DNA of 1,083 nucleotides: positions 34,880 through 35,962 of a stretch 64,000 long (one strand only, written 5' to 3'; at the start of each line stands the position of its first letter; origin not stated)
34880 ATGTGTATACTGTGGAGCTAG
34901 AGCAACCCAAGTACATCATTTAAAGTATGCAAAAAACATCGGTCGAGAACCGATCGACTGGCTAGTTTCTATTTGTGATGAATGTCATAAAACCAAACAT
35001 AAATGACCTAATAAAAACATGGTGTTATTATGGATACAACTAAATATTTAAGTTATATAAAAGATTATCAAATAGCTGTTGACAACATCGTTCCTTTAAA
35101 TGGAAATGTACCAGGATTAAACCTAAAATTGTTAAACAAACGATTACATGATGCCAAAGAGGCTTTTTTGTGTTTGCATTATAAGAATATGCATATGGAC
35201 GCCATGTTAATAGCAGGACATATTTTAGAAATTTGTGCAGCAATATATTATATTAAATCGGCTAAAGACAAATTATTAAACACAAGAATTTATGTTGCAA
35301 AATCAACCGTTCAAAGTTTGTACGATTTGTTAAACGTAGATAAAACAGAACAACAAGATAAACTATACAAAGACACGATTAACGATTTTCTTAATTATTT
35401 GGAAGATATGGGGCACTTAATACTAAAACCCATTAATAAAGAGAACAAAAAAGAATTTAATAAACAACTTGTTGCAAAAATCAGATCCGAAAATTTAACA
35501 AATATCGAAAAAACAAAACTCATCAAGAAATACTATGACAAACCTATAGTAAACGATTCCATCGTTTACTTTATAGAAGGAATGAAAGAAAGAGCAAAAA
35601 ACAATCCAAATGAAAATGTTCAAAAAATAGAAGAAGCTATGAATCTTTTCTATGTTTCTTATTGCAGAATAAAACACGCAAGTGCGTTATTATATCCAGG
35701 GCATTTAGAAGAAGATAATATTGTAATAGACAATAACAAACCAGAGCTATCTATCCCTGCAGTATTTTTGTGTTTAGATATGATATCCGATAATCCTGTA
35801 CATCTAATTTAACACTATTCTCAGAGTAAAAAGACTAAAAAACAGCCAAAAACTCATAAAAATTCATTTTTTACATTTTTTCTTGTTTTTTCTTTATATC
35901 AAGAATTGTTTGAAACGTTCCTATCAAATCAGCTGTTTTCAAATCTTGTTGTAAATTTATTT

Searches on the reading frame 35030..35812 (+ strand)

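Call 46: search_protein_families(library=pfam, alignment_id=A5, max_evalue=0.00001)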
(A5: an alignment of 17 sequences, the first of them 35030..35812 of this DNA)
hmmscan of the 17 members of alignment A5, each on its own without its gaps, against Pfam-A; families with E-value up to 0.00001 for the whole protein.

A. member 1, window:35030-35812:+ (260 aa): 0 families

B. families by the number of members that match (of 17 scanned): 19 families
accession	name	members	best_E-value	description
PF00871.23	Acetate_kinase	1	1.6e-151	Acetokinase family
PF01699.29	Na_Ca_ex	1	1.3e-66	Sodium/calcium exchanger protein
PF10117.15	McrBC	1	6.5e-62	McrBC 5-methylcytosine restriction system component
PF00005.33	ABC_tran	1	3.5e-35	ABC transporter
PF00186.24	DHFR_1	1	8.9e-28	Dihydrofolate reductase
PF00270.35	DEAD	1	1.2e-22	DEAD/DEAH box helicase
PF00438.25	S-AdoMet_synt_N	1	1.4e-21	S-adenosylmethionine synthetase, N-terminal domain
PF00271.37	Helicase_C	1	4.6e-20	Helicase conserved C-terminal domain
PF00664.28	ABC_membrane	1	7.4e-15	ABC transporter transmembrane region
PF01098.24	FTSW_RODA_SPOVE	1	1.1e-13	Cell cycle protein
PF02773.21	S-AdoMet_synt_C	1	1.5e-13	S-adenosylmethionine synthetase, C-terminal domain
PF18454.7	Mtd_N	1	2.6e-13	Major tropism determinant N-terminal domain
PF07728.20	AAA_5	1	7.6e-13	AAA domain (dynein-related subfamily)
PF00929.31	RNase_T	1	1.1e-10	Exonuclease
PF04851.21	ResIII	1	3.7e-10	Type III restriction enzyme, res subunit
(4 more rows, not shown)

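Call 47: search_protein_families(library=pfam, proteins=[window:35030-35812:+], max_evalue=0.0001)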
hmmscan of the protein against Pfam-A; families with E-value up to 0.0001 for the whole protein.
window:35030-35812:+ (260 aa): 0 families
